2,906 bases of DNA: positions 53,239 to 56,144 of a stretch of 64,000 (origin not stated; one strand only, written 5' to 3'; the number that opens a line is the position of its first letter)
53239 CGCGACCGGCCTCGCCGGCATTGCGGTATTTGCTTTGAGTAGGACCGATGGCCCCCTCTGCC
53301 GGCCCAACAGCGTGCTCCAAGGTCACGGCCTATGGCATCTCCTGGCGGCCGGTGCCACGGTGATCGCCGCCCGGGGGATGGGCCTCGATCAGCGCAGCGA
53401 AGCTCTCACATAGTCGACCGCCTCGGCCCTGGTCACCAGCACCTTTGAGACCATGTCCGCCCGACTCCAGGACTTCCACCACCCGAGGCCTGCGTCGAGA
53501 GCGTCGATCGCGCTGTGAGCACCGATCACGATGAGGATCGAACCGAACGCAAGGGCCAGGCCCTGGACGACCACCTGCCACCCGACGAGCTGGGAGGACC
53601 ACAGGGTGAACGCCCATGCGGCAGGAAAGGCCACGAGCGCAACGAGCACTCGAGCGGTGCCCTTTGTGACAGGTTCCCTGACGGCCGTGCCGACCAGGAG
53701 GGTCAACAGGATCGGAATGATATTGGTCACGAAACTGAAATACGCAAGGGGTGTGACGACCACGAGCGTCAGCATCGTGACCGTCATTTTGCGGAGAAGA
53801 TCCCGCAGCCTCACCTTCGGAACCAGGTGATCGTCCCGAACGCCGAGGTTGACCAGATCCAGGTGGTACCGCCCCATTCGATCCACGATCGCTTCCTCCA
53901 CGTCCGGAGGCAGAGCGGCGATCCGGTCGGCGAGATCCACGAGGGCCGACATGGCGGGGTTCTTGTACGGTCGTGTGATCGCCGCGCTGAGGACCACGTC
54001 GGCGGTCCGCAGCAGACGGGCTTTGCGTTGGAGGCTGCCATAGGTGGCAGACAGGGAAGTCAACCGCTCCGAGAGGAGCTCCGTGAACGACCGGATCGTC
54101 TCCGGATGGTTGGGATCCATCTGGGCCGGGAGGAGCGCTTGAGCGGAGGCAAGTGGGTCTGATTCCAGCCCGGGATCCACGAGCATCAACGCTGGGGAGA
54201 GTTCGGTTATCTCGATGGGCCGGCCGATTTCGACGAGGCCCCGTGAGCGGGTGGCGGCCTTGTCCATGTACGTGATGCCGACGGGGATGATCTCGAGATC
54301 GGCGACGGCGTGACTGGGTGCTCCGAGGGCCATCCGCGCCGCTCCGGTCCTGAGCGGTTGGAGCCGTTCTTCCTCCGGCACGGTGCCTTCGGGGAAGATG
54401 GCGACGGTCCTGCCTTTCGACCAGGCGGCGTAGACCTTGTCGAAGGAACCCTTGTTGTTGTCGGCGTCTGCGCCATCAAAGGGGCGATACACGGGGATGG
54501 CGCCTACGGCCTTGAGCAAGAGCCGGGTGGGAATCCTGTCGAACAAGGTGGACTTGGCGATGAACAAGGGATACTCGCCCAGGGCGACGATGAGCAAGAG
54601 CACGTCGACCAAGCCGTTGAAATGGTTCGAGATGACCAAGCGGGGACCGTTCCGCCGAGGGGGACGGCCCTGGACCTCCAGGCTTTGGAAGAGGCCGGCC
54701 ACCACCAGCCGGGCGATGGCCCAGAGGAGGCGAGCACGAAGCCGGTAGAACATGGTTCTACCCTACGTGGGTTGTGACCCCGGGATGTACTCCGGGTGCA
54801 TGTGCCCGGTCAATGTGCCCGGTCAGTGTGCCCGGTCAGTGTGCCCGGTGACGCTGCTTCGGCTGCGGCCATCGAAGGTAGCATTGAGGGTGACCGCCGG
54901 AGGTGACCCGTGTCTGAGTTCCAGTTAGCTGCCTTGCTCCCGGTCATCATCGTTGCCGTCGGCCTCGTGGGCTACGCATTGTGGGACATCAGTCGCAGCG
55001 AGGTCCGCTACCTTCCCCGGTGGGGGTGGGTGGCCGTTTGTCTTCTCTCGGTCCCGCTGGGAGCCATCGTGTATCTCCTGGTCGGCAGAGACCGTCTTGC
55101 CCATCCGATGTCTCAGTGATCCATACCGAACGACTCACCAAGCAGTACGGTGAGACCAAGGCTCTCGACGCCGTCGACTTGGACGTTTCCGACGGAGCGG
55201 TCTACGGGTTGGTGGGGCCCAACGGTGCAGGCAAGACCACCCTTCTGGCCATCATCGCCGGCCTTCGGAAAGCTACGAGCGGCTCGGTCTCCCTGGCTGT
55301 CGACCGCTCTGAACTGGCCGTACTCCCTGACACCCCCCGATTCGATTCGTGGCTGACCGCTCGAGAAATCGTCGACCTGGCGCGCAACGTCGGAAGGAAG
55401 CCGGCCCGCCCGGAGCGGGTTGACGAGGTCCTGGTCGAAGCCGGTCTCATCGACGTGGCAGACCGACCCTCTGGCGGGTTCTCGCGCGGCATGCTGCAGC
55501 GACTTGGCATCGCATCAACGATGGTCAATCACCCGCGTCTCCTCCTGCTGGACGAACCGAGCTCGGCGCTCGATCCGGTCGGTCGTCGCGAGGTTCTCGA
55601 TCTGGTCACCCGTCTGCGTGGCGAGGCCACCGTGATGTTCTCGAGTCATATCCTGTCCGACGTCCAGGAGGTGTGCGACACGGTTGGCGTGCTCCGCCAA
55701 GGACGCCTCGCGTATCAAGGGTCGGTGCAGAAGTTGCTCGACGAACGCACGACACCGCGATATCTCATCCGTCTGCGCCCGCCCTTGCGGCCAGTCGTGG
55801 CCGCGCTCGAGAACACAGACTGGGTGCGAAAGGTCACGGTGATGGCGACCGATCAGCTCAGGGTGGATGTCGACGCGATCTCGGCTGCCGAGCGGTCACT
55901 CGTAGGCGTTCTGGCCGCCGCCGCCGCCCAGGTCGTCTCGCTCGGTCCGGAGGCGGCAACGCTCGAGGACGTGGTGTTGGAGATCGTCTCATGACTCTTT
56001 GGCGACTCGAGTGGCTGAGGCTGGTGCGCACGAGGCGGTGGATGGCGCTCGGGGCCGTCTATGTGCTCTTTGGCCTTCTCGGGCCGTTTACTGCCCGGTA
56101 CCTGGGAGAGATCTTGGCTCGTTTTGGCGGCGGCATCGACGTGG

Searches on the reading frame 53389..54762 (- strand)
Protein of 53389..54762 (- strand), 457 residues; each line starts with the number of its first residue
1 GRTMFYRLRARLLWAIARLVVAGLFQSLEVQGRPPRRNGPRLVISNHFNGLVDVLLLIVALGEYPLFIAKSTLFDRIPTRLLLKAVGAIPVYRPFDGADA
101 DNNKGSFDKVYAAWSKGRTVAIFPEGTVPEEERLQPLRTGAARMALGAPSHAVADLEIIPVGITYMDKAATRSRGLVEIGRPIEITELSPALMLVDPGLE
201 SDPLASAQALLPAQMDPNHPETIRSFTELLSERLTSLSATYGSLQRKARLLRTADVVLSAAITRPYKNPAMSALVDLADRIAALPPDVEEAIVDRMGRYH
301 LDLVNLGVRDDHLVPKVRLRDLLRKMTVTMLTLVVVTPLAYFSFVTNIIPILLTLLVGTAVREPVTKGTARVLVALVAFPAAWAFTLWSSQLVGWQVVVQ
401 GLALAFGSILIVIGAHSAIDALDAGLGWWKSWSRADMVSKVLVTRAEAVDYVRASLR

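Call 84: search_protein_families(library=pfam, proteins=[window:53389-54762:-], max_evalue=0.001)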
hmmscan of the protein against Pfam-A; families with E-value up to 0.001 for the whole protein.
window:53389-54762:- (457 aa): 1 family
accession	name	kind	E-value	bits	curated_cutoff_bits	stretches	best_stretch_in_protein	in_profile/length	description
PF01553.26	Acyltransferase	-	3.5e-18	66.1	23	1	29-163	3-131/132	Acyltransferase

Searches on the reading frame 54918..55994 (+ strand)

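Call 84: search_protein_families(library=pfam, proteins=[window:54918-55994:+], max_evalue=0.001)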
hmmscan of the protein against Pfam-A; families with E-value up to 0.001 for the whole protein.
window:54918-55994:+ (358 aa): 3 families
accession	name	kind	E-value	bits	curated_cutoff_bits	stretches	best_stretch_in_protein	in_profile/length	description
PF00005.33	ABC_tran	-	1.4e-26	94.2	25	1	83-215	1-136/137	ABC transporter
PF13304.12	AAA_21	-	4.1e-12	47.2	27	2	183-244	233-298/304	AAA domain, putative AbiEii toxin, Type IV TA system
PF02463.25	SMC_N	-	0.00018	21.4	40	0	185-252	138-205/220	RecF/RecN/SMC N terminal domain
